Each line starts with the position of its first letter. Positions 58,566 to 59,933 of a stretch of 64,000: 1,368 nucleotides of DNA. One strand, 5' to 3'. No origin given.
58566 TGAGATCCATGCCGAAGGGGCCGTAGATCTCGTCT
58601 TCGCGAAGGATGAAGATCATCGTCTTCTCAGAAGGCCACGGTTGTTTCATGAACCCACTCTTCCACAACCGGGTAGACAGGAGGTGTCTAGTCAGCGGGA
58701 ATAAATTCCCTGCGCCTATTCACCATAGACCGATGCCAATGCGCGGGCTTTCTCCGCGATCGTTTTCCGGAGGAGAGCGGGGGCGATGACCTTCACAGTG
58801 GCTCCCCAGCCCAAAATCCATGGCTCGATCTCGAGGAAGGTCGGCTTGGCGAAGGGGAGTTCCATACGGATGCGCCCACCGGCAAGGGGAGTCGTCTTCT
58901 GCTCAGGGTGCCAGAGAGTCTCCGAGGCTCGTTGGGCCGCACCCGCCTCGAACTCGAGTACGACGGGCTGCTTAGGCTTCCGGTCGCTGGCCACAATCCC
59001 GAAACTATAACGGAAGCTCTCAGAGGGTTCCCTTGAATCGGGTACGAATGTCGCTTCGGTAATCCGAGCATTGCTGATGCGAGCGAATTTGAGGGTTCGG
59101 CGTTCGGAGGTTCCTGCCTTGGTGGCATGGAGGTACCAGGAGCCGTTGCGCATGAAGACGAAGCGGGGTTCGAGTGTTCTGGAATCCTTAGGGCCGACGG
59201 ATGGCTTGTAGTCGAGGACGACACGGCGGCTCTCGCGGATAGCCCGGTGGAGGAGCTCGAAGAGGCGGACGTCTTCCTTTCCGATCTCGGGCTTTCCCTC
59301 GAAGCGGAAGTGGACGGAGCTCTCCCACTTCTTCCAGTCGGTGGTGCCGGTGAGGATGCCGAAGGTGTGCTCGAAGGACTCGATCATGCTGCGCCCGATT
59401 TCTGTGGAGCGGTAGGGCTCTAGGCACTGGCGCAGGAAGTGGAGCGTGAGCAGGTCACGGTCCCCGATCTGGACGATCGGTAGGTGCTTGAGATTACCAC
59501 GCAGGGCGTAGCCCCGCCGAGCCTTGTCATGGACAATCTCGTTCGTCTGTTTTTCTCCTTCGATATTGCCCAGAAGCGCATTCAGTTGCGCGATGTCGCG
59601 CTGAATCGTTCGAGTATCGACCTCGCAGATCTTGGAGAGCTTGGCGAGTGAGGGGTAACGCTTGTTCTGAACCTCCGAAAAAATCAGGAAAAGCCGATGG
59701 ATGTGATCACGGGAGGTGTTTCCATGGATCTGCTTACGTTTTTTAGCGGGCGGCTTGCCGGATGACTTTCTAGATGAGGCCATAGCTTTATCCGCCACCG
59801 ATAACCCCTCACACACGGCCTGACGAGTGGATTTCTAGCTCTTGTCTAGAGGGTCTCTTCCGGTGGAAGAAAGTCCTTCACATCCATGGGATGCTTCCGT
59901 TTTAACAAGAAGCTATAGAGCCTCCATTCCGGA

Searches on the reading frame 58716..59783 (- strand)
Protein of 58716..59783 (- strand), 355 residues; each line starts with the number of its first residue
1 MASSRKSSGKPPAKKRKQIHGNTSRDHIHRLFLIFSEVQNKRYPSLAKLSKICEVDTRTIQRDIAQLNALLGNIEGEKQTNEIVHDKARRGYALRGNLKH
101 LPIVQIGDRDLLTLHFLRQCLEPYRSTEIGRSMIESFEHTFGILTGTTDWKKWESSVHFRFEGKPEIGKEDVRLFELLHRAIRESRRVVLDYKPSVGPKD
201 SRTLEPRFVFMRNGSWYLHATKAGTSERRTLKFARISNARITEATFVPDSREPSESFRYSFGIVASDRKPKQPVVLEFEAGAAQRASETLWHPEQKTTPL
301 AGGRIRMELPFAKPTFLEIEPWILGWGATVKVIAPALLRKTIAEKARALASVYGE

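Call 29: search_protein_families(library=padloc, proteins=[window:58716-59783:-], max_evalue=0.01)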
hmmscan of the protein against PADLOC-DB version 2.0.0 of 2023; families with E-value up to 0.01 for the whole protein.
window:58716-59783:- (355 aa): 4 families
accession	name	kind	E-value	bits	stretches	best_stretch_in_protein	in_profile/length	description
PDLC01457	WYL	-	6.8e-29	99.1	1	28-337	3-228/229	"CAS-I,CAS-II,CAS-III,CAS-IV,CAS-V,CAS-VI; associated_signaling"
PDLC01652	WYL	-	1.6e-27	94.8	1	173-350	18-162/162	"CAS-I,CAS-II,CAS-III,CAS-IV,CAS-V,CAS-VI; associated_signaling"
PDLC01766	Cas3c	-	2.1e-24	83.8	1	170-354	132-317/1009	-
PDLC02317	AbiEii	-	0.0036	14.3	1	188-249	325-382/396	AbiEii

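Call 30: search_protein_families(library=pfam, proteins=[window:58716-59783:-], max_evalue=0.01)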
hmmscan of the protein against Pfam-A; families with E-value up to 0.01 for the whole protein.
window:58716-59783:- (355 aa): 4 families
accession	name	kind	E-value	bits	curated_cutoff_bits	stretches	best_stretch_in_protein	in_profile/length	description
PF13280.12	WYL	-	2e-12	47.4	21.8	1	174-240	2-69/70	WYL domain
PF25583.1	WCX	-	4.6e-12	46.5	23.9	1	271-350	2-76/76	WCX domain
PF08279.18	HTH_11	-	5.9e-06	26.5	25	1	30-79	1-51/55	HTH domain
PF13730.12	HTH_36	-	0.0024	18.1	25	1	43-67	25-49/55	Helix-turn-helix domain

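Call 31: find_homologous_proteins(query=window:58716-59783:-, max_evalue=1e-10)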
Query window:58716-59783:- (355 aa): 68 proteins with E <= 1e-10 among 4281 candidates.
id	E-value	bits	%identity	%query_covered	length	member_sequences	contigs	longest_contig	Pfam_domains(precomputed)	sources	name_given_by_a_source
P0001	3.7e-236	801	100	100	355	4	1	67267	PF08279.19,PF13280.13,PF25583.2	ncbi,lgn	ncbi:MAG: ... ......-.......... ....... [Chthoniobacterales bacterium]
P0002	4.0e-219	745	93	100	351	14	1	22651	PF08279.19,PF13280.13,PF25583.2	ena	-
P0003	1.5e-210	717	90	100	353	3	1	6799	PF08279.19,PF13280.13,PF25583.2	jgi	jgi:predicted DNA-binding transcriptional regulator YafY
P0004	6.5e-209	711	88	99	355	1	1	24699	PF13280.13,PF25583.2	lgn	-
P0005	1.1e-207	707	88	96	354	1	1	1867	PF08279.19,PF13280.13,PF25583.2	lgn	-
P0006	3.1e-206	702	88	100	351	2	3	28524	PF08279.19,PF13280.13,PF25583.2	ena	-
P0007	8.8e-206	701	88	99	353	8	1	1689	PF08279.19,PF13280.13,PF25583.2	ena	-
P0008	1.1e-199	681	83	100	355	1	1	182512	PF13280.13,PF25583.2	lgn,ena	-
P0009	2.8e-195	666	81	99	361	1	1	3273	PF13280.13,PF25583.2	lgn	-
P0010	1.8e-190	651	82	95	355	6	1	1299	PF13280.13,PF25583.2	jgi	jgi:predicted DNA-binding transcriptional regulator YafY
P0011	6.2e-189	646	80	96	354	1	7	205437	PF13280.13,PF25583.2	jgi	jgi:predicted DNA-binding transcriptional regulator YafY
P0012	5.1e-185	633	78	100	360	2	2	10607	PF13280.13,PF25583.2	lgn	-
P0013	2.8e-184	630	78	100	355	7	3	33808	PF13280.13,PF25583.2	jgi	jgi:predicted DNA-binding transcriptional regulator YafY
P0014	3.9e-184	630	80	97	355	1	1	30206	PF13280.13,PF25583.2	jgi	jgi:predicted DNA-binding transcriptional regulator YafY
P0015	5.4e-181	619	80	96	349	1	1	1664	PF13280.13,PF25583.2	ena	-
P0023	1.0e-135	471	58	98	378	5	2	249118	PF13280.13,PF25583.2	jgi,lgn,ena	jgi:predicted DNA-binding transcriptional regulator YafY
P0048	6.6e-113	396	51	96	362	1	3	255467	PF08279.19,PF13280.13,PF25583.2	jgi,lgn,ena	-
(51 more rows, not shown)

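Call 32: find_encoding_contigs(protein=P0002, flank=10000, max_places=3)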
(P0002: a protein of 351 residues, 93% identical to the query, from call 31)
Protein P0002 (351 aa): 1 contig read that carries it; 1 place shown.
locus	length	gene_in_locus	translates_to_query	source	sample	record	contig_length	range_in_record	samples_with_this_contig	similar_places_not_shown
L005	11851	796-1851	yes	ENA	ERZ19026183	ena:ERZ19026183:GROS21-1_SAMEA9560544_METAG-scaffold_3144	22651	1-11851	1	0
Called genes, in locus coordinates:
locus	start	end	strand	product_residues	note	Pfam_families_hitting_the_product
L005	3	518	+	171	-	?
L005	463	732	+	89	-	-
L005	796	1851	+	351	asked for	PF08279:HTH_11 (weak), PF13280:WYL, PF25583:WCX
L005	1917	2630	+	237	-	-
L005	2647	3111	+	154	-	-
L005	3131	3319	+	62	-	-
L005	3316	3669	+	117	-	-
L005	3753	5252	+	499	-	PF12161:HsdM_N, PF02384:N6_Mtase, PF01170:UPF0020 (weak)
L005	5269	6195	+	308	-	PF12787:EcsC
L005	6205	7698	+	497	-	PF12161:HsdM_N, PF02384:N6_Mtase, PF07669:Eco57I (faint)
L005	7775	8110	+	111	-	-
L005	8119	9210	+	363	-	PF01381:HTH_3, PF13560:HTH_31 (weak), PF06114:Peptidase_M78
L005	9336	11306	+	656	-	PF13589:HATPase_c_3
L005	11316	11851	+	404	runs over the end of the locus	PF01420:Methylase_S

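Call 33: find_encoding_contigs(protein=P0004, flank=10000, max_places=3)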
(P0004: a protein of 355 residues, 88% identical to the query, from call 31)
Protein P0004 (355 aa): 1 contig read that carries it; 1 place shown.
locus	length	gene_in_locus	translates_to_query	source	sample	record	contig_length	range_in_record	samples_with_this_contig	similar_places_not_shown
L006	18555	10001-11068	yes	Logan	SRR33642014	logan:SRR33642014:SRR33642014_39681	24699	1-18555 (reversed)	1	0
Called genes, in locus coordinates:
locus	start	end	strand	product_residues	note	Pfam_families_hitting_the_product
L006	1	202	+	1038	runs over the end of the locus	PF00873:ACR_tran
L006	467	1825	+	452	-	PF00589:Phage_integrase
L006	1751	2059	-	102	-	PF12728:HTH_17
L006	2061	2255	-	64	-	-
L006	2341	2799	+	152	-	-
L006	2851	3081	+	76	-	-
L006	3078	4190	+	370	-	-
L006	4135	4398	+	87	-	-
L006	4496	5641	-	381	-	PF06189:5-nucleotidase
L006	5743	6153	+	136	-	-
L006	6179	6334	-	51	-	-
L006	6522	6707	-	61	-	-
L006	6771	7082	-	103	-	-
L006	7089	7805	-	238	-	-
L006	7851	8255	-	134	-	-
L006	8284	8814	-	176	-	-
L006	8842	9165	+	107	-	-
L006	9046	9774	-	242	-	PF04542:Sigma70_r2, PF08281:Sigma70_r4_2 (weak)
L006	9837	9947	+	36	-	-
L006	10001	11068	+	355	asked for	PF13280:WYL, PF25583:WCX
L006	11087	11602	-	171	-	-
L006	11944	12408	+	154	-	-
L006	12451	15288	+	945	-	PF20464:MmeI_N, PF20465:MmeI_hel, PF20473:MmeI_Mtase, PF07669:Eco57I (weak), PF20466:MmeI_TRD, PF20467:MmeI_C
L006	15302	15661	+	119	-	-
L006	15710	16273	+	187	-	-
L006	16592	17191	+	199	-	PF10544:T5orf172, PF13455:MUG113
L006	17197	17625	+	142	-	PF00717:Peptidase_S24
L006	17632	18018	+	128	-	-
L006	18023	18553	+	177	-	?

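Call 34: find_encoding_contigs(protein=P0006, flank=10000, max_places=3)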
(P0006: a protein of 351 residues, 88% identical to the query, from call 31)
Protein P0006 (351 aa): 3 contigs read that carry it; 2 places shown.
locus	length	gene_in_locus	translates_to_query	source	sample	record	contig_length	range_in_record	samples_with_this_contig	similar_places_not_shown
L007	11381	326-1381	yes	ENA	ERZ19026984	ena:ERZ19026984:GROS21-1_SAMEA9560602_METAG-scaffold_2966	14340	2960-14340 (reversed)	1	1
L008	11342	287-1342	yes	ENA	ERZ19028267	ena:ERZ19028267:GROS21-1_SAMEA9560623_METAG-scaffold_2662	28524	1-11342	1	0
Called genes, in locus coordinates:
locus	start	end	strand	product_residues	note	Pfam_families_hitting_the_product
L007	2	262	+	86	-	?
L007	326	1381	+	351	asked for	PF08279:HTH_11 (faint), PF13280:WYL, PF25583:WCX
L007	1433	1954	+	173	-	-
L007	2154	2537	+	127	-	-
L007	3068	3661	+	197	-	-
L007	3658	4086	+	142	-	-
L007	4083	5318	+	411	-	-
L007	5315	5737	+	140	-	-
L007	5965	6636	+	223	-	PF01936:NYN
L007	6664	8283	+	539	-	PF01555:N6_N4_Mtase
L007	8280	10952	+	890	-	PF04851:ResIII, PF00270:DEAD (faint)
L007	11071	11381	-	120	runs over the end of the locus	-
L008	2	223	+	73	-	?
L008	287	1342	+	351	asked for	PF08279:HTH_11 (faint), PF13280:WYL, PF25583:WCX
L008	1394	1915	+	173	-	-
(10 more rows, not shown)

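Call 35: find_encoding_contigs(protein=P0008, flank=10000, max_places=3)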
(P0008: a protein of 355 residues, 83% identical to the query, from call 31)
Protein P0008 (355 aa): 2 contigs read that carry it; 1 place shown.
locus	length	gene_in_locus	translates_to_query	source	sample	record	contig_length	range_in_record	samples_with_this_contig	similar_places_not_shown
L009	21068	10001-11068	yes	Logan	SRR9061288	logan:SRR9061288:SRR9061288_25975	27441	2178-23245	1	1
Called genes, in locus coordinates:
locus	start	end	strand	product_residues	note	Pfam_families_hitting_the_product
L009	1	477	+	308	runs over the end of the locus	PF00698:Acyl_transf_1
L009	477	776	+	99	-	PF02416:TatA_B_E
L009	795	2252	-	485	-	PF00772:DnaB, PF03796:DnaB_C, PF13481:AAA_25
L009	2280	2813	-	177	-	PF01281:Ribosomal_L9_N, PF03948:Ribosomal_L9_C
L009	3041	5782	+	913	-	PF12705:PDDEXK_1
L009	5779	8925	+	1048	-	PF00580:UvrD-helicase, PF13245:AAA_19 (faint), PF13361:UvrD_C (weak)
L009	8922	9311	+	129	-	-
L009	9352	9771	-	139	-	-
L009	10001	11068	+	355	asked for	PF13280:WYL, PF25583:WCX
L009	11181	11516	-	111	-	PF18480:DUF5615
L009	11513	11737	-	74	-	PF04255:DUF433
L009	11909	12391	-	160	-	-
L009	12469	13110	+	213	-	PF10722:YbjN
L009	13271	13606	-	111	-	PF18478:PIN_10, PF18480:DUF5615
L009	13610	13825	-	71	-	PF04255:DUF433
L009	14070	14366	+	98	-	-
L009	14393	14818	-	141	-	-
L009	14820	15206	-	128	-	-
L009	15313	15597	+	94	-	-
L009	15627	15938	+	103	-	-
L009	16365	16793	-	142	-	-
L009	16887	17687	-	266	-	PF00149:Metallophos, PF12850:Metallophos_2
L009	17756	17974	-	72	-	-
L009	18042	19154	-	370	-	PF00438:S-AdoMet_synt_N, PF02773:S-AdoMet_synt_C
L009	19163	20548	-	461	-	PF05762:VWA_CoxE (weak)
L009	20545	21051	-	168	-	-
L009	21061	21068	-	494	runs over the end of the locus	PF20030:bpMoxR, PF07726:AAA_3 (weak), PF07728:AAA_5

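Call 38: find_encoding_contigs(protein=P0011, flank=10000, max_places=3)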
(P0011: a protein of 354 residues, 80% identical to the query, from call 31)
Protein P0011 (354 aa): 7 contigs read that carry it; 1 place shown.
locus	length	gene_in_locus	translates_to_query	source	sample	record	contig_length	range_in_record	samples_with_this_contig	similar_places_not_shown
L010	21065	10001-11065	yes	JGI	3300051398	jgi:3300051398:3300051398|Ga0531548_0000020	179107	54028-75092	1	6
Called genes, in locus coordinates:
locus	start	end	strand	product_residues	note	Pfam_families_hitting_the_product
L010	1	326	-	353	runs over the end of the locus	PF01699:Na_Ca_ex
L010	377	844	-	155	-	PF20730:YetF_N (faint), PF04239:DUF421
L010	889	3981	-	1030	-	PF00580:UvrD-helicase, PF13245:AAA_19 (faint), PF13361:UvrD_C (weak), PF12705:PDDEXK_1 (weak)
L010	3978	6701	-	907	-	PF12705:PDDEXK_1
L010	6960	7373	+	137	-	-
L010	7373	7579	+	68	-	-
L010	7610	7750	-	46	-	-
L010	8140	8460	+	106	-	PF00076:RRM_1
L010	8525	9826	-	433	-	PF02646:RmuC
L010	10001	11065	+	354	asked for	PF13280:WYL, PF25583:WCX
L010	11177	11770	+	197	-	PF14020:DUF4236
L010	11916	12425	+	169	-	-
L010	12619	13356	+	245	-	-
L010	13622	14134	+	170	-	-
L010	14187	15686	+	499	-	PF12161:HsdM_N, PF02384:N6_Mtase, PF01170:UPF0020 (weak)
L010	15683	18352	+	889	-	PF12161:HsdM_N, PF02384:N6_Mtase, PF01420:Methylase_S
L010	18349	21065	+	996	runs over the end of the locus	PF04313:HSDR_N, PF00270:DEAD (faint), PF04851:ResIII, PF18766:SWI2_SNF2, PF22679:T1R_D3-like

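Call 39: find_encoding_contigs(protein=P0013, flank=10000, max_places=3)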
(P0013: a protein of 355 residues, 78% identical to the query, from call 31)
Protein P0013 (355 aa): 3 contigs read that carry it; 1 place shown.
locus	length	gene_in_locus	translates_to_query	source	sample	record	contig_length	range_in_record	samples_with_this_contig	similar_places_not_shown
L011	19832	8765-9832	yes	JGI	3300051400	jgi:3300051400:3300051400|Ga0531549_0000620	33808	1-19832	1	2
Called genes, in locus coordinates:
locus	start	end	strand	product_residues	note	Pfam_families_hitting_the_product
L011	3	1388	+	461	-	?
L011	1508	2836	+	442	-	PF00589:Phage_integrase (weak)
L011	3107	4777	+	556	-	PF13304:AAA_21, PF13175:AAA_15 (weak)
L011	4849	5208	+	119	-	-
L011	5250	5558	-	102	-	PF12728:HTH_17 (weak)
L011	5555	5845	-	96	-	-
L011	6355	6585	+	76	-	-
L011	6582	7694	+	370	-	-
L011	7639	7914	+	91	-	-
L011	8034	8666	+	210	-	PF14020:DUF4236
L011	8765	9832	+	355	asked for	PF13280:WYL, PF25583:WCX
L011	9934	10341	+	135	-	-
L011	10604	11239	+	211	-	PF10722:YbjN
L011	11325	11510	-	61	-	-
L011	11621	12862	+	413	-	PF00023:Ank (faint)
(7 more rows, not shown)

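Call 40: find_encoding_contigs(protein=P0023, flank=10000, max_places=2)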
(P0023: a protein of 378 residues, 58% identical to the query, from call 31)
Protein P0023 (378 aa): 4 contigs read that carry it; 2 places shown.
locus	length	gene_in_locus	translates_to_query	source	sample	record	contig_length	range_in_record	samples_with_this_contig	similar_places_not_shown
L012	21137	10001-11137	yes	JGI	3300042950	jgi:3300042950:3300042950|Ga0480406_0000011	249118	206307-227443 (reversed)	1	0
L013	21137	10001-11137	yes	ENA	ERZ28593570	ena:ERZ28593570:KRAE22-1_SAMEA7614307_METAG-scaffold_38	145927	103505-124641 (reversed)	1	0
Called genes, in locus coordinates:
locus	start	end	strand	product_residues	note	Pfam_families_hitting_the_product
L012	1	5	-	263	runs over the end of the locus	PF03976:PPK2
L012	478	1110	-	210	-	PF00005:ABC_tran (weak), PF06414:Zeta_toxin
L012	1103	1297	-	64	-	-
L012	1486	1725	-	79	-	PF04255:DUF433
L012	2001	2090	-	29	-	-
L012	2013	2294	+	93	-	-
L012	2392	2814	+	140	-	-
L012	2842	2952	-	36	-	-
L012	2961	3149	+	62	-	-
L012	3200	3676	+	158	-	-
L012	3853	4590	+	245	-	PF00149:Metallophos, PF12850:Metallophos_2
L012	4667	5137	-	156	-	-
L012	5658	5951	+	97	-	-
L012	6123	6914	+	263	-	-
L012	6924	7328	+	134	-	-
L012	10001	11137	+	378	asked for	PF13280:WYL, PF25583:WCX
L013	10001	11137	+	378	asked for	PF13280:WYL, PF25583:WCX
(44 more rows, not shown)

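Call 41: find_encoding_contigs(protein=P0048, flank=10000, max_places=2)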
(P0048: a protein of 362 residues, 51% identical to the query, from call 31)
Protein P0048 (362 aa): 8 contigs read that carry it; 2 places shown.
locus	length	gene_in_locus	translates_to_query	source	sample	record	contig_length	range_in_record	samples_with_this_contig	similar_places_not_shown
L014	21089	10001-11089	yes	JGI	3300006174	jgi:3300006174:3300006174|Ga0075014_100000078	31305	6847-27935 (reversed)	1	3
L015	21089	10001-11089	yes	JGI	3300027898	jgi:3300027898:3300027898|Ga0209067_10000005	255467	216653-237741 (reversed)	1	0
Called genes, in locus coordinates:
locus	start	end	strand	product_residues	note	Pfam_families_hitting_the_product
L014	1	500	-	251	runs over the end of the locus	PF01553:Acyltransferase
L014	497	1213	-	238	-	PF13444:Acetyltransf_5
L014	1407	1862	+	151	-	PF04945:YHS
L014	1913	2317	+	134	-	-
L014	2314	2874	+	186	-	-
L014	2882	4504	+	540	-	PF09335:VTT_dom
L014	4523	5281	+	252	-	PF05742:TANGO2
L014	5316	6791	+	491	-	PF02163:Peptidase_M50, PF00595:PDZ (weak), PF13180:PDZ_2 (weak), PF17820:PDZ_6, PF13180:PDZ_2 (weak), PF17820:PDZ_6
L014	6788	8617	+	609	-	PF04551:GcpE, PF26540:GcpE_C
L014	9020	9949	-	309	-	PF14237:GYF_2, PF04893:Yip1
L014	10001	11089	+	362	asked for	PF08279:HTH_11 (weak), PF13280:WYL, PF25583:WCX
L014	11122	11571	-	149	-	-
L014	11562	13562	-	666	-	PF00350:Dynamin_N, PF01926:MMR_HSR1 (faint)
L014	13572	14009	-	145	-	-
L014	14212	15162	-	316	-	PF00735:Septin (faint), PF00350:Dynamin_N, PF01926:MMR_HSR1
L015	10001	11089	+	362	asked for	PF08279:HTH_11 (weak), PF13280:WYL, PF25583:WCX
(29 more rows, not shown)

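Call 43: search_solved_structures(query=window:58716-59783:-, max_evalue=0.01)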
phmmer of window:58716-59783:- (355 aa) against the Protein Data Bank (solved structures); distinct sequences matched with E-value up to 0.01: 9.
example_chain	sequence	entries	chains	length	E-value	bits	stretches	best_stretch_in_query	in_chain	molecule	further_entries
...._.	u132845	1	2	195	1e-06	31.5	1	171-353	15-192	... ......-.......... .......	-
7tzv_A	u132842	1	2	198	1.1e-06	31.5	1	171-353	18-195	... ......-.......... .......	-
9cu3_B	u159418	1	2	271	2.7e-06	30.1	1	171-353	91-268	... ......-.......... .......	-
6sj9_A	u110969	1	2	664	3.2e-06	29.9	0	194-350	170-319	Proteasome accessory factor B/C (PafBC)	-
9pfq_Q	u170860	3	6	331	4.6e-06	29.4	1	171-353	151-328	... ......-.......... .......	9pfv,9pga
8tp8_A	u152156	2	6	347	5.2e-06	29.2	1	171-353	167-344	DeoR-family transcriptional regulator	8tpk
7p5x_AY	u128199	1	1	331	4.2e-05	26.2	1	175-350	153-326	Transcriptional regulator-like protein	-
9fnd_X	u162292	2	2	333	4.2e-05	26.2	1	175-350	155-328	Transcriptional regulator-like protein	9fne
7p5x_AX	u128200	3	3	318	8.8e-05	25.2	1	178-353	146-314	PafC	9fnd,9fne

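Call 55: search_solved_structures(query=A2, max_evalue=0.001, show_alignments=4)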
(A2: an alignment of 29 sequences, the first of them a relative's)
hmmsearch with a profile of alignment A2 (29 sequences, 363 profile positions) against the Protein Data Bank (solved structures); distinct sequences matched with E-value up to 0.001: 10.
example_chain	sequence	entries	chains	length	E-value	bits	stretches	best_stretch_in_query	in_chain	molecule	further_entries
6sj9_A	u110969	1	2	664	1.9e-16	63.3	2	175-356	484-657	Proteasome accessory factor B/C (PafBC)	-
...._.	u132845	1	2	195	2.8e-11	46.3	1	178-361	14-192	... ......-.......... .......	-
7tzv_A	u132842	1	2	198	2.9e-11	46.3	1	178-361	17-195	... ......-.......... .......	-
9cu3_B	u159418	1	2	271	7.8e-11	44.9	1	178-361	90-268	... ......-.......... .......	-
9pfq_Q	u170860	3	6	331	1.2e-10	44.3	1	178-361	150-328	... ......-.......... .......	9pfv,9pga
8tp8_A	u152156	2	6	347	1.3e-10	44.1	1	178-361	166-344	DeoR-family transcriptional regulator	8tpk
7p5x_AY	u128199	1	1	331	1.1e-09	41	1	182-359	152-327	Transcriptional regulator-like protein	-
9fnd_X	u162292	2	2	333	1.1e-09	41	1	182-359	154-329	Transcriptional regulator-like protein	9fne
7p5x_AX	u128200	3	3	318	1.7e-07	33.9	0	186-252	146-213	PafC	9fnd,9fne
7qfz_A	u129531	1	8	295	3e-05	26.5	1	180-257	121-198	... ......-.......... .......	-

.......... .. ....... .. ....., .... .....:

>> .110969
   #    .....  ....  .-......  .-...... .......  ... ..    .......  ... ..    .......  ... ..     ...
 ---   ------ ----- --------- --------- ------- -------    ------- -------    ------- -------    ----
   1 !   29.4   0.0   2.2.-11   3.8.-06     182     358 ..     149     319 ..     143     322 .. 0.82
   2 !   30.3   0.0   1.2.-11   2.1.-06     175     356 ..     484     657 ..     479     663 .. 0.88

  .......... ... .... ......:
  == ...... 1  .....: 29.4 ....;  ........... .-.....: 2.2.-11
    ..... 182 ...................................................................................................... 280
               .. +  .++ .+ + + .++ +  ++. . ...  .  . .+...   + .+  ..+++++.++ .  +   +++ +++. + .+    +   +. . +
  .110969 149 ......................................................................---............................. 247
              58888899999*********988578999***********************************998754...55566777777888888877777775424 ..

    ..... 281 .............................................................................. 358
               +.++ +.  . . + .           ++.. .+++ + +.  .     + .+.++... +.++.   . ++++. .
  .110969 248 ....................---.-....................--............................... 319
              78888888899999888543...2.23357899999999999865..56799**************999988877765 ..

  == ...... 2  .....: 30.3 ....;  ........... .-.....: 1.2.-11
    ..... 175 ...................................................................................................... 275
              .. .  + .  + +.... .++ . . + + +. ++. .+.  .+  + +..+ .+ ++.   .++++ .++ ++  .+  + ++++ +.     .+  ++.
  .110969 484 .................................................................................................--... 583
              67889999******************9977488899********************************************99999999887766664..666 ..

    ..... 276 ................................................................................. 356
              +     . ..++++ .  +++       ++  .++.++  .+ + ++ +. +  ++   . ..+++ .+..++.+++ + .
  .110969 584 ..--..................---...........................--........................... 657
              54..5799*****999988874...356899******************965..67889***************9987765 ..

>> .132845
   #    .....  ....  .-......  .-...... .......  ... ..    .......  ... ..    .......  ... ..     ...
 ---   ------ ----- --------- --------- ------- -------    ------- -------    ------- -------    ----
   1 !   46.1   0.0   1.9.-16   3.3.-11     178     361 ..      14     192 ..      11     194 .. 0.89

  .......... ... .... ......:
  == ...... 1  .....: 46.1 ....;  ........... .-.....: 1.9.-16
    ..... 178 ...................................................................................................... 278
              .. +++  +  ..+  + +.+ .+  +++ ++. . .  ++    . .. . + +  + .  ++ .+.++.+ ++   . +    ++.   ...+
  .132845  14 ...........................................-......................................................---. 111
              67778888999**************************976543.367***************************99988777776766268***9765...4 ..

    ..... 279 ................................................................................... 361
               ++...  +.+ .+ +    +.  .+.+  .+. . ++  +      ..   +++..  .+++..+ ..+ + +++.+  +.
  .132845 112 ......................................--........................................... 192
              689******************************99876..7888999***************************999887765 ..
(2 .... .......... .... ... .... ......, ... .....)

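Call 62: predict_structure(alignment_id=A2)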
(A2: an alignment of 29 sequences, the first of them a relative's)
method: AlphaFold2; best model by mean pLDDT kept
length: 355 residues; sequences in the alignment: 29
mean_pLDDT: 72.1   pTM: 0.51
mean pLDDT of the five models: 72.1, 69.2, 67.7, 59.2, 55.8
residues with pLDDT >= 90: 84; 70-90: 141; 50-70: 51; < 50: 79
segments of 3 or more residues with pLDDT < 50: 1-22, 99-119, 136-166
pLDDT, mean of each block of 10 residues (from residue 1): 34 35 57 75 88 87 83 55 86 71 36 45 56 48 32 37 47 82 93 89 90 76 88 92 89 74 77 94 79 85 94 83 83 94 88 75
secondary structure, 60 per line:
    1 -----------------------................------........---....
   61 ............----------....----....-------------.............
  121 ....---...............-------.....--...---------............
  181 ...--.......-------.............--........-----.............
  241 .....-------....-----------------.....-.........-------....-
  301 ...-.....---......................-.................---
elements in order: H24-39 H46-53 H57-72 E83-86 E91-94 H108-124 H128-142 H150-154 E157-159 H169-183 E186-192 E200-212 E215-222 E228-232 E236-245 H253-256 E274-278 H280-288 E296-299 E305-309 H313-329 E330-334 H336-352
